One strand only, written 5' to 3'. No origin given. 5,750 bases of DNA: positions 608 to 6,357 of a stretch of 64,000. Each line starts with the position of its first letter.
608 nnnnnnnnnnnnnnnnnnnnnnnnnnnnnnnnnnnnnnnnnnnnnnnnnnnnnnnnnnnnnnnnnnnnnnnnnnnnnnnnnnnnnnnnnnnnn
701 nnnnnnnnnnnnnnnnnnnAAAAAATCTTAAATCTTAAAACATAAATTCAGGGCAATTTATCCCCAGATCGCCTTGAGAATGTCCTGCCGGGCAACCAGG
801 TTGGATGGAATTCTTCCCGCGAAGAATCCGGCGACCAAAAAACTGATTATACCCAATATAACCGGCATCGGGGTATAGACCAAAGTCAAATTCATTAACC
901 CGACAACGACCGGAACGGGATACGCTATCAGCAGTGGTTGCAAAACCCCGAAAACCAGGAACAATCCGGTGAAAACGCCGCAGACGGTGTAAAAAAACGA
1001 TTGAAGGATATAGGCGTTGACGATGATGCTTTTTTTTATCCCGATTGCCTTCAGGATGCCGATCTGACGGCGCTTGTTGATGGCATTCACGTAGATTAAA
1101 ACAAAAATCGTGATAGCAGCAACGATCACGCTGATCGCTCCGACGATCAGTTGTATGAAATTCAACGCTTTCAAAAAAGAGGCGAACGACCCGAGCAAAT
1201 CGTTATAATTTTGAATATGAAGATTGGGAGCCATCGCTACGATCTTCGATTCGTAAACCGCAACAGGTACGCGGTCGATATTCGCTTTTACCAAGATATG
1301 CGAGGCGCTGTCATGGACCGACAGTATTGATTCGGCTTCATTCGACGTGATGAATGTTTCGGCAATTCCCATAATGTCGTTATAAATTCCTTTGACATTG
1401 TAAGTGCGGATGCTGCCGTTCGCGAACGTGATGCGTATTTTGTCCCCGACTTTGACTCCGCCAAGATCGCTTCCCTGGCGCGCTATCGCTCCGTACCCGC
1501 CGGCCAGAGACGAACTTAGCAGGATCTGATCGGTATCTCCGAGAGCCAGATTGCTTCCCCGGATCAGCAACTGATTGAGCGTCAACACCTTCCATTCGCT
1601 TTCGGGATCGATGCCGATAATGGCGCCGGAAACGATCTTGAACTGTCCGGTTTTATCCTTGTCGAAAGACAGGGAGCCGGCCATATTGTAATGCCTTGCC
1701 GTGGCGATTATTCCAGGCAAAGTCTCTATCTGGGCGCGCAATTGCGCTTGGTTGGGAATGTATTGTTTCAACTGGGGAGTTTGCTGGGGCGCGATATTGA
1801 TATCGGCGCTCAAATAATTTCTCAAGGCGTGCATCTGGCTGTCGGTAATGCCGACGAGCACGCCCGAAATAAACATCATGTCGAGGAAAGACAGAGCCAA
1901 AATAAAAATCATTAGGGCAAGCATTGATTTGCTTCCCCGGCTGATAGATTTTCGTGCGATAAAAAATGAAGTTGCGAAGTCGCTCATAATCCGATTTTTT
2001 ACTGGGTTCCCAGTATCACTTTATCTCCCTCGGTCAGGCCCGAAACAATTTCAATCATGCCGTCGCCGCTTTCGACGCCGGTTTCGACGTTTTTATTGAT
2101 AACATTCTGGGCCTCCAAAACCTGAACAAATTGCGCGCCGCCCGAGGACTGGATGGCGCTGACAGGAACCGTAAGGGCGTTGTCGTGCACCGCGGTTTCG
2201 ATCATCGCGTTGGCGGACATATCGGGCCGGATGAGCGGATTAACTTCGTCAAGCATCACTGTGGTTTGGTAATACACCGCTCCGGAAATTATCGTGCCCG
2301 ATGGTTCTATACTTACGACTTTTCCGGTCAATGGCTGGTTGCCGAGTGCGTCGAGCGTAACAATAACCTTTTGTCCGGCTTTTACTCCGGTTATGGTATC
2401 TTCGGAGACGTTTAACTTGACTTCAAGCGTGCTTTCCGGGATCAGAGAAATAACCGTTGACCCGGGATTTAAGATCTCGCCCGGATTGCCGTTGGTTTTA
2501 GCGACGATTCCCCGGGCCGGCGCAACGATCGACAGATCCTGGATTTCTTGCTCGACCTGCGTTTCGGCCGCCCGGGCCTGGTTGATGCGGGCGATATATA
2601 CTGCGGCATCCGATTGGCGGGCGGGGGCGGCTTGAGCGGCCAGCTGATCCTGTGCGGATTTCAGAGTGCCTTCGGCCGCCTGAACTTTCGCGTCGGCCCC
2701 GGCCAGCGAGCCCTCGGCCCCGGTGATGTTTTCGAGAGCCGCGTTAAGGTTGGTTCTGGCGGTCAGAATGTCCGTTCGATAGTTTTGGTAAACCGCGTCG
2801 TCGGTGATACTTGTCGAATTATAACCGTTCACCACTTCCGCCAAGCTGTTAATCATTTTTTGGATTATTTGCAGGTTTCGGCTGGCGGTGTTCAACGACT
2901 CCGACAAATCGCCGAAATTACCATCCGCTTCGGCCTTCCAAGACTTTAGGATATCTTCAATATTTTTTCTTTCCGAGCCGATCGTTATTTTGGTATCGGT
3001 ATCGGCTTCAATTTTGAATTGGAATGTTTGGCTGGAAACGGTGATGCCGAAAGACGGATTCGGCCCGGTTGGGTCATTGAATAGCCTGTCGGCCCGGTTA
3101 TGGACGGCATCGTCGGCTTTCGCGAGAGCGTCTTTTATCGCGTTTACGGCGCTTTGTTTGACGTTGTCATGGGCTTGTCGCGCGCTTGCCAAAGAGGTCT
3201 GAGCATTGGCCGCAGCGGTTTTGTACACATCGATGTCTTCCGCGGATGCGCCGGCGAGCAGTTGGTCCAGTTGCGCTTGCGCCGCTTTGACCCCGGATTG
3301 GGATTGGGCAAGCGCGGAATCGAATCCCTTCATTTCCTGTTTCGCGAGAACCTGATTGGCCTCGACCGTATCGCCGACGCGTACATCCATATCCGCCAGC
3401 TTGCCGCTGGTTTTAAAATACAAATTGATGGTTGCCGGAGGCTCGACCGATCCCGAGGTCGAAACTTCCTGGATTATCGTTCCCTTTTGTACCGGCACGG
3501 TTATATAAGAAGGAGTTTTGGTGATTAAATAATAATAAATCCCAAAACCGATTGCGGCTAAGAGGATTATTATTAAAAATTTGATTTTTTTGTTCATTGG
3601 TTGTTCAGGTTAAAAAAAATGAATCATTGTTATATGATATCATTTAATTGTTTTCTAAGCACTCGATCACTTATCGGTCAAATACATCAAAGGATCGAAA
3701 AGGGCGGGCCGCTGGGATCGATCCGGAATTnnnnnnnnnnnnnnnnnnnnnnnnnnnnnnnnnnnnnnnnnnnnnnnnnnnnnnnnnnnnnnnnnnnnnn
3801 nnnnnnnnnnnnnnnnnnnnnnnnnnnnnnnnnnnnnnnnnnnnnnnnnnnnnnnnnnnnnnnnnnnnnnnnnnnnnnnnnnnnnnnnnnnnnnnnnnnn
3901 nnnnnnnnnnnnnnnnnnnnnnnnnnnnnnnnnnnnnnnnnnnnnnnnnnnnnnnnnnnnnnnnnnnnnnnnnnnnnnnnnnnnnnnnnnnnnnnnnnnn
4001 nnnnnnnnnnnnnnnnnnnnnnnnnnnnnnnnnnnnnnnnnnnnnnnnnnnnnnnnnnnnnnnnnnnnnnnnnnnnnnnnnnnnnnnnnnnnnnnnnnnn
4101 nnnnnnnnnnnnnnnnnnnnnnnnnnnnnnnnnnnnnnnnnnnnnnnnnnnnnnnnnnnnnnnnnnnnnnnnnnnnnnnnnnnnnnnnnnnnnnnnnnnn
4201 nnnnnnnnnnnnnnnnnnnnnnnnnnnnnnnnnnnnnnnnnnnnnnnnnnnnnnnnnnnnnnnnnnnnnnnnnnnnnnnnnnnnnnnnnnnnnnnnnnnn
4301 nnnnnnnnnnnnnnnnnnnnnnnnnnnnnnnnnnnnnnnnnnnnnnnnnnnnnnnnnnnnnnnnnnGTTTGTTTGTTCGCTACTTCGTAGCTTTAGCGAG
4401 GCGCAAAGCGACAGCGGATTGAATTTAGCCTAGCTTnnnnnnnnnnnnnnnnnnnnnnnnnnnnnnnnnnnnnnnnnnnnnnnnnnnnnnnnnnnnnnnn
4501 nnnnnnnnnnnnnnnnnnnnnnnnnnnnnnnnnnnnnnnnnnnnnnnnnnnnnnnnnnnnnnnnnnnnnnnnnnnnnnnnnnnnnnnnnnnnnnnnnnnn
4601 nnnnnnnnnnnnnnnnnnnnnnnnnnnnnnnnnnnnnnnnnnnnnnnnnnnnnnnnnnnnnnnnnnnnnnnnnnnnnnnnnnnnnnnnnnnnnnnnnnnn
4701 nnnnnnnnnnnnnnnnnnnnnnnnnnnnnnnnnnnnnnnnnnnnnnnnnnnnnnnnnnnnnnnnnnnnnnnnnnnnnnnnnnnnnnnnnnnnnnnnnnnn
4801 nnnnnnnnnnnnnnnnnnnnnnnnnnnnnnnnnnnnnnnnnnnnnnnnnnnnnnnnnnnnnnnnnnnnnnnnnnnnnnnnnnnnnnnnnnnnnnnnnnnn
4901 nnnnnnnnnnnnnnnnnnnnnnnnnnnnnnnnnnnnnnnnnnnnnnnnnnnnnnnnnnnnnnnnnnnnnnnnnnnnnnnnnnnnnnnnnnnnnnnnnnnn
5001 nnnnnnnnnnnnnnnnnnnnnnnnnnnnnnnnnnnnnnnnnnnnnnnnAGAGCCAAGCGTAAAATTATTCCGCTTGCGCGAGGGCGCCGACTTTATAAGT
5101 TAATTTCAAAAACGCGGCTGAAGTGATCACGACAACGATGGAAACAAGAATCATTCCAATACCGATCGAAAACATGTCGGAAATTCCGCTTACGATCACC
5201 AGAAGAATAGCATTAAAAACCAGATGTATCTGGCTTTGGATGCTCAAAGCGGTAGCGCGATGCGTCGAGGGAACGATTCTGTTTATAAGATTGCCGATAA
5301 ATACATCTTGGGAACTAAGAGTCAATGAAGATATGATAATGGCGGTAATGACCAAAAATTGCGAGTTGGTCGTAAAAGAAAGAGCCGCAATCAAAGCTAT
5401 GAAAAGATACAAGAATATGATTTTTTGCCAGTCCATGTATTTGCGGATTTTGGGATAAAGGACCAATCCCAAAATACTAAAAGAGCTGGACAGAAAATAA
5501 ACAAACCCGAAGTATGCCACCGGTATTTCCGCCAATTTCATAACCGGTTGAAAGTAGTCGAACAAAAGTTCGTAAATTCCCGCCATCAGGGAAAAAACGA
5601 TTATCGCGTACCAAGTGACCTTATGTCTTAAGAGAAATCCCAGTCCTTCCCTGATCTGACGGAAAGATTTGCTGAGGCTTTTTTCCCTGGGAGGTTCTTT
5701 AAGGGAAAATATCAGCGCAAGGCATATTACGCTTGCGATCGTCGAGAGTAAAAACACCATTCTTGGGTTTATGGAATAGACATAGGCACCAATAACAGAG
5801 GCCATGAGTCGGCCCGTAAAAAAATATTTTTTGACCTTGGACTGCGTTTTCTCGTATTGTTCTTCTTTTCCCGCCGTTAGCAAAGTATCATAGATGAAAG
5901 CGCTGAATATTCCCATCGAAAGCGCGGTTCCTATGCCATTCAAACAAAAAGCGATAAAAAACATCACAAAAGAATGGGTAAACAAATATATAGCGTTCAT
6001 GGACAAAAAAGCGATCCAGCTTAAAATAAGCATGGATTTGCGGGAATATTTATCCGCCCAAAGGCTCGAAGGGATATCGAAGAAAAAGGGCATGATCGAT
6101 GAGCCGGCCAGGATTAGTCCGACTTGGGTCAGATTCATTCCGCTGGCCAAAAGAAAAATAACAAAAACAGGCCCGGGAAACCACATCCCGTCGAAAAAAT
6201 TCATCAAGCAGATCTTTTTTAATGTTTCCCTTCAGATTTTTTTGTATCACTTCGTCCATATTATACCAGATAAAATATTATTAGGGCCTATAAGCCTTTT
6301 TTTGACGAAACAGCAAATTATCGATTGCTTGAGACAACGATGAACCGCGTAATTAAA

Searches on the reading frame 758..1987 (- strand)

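Call 83: search_protein_families(library=pfam, proteins=[window:758-1987:-], max_evalue=0.00001)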
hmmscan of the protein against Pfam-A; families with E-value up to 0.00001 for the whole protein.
window:758-1987:- (409 aa): 1 family
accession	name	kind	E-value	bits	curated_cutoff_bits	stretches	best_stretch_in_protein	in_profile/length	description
PF02687.27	FtsX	-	4.6e-12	46.5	25.5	1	281-402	2-119/120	FtsX-like permease C-terminal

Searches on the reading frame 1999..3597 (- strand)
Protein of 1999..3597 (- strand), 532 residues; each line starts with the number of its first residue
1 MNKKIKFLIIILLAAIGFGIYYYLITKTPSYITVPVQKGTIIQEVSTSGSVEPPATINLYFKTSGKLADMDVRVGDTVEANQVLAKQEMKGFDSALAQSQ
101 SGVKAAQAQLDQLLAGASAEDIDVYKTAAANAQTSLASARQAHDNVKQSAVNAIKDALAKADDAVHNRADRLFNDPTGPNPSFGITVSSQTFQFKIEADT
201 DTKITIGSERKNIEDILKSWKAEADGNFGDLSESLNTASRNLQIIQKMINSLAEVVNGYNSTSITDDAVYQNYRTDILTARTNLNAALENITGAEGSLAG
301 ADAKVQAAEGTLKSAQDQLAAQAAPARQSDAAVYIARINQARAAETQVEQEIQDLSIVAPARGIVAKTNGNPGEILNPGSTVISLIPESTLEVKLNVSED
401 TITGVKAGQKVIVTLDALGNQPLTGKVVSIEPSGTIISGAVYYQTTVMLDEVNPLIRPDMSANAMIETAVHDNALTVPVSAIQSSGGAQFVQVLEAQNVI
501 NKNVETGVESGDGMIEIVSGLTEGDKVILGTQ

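Call 83: search_protein_families(library=pfam, proteins=[window:1999-3597:-], max_evalue=0.00001)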
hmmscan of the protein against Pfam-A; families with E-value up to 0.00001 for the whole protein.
window:1999-3597:- (532 aa): 2 families
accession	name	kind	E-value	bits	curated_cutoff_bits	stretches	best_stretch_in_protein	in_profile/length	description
PF13437.12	HlyD_3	-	3.6e-15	57.1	22.2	1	357-447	2-93/106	HlyD family secretion protein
PF16576.10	HlyD_D23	-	8.6e-13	48.5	30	1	267-433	46-187/214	Barrel-sandwich domain of CusB or HlyD membrane-fusion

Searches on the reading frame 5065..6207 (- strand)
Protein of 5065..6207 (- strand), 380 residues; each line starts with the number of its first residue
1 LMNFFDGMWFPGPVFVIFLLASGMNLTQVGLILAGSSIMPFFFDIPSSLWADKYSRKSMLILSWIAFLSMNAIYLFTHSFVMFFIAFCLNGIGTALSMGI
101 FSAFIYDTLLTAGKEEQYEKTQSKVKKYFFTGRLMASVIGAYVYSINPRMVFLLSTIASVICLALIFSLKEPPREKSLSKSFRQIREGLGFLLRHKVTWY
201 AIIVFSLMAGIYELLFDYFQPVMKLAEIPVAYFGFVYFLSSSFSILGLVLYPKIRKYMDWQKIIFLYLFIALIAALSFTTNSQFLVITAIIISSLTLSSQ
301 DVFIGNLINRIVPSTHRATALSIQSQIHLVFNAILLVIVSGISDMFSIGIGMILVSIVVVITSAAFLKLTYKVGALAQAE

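Call 83: search_protein_families(library=pfam, proteins=[window:5065-6207:-], max_evalue=0.00001)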
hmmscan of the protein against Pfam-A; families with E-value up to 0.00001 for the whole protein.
window:5065-6207:- (380 aa): 1 family
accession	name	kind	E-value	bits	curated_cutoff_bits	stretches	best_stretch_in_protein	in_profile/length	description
PF07690.21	MFS_1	-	2.5e-26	92.9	33.4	1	7-278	11-285/347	Major Facilitator Superfamily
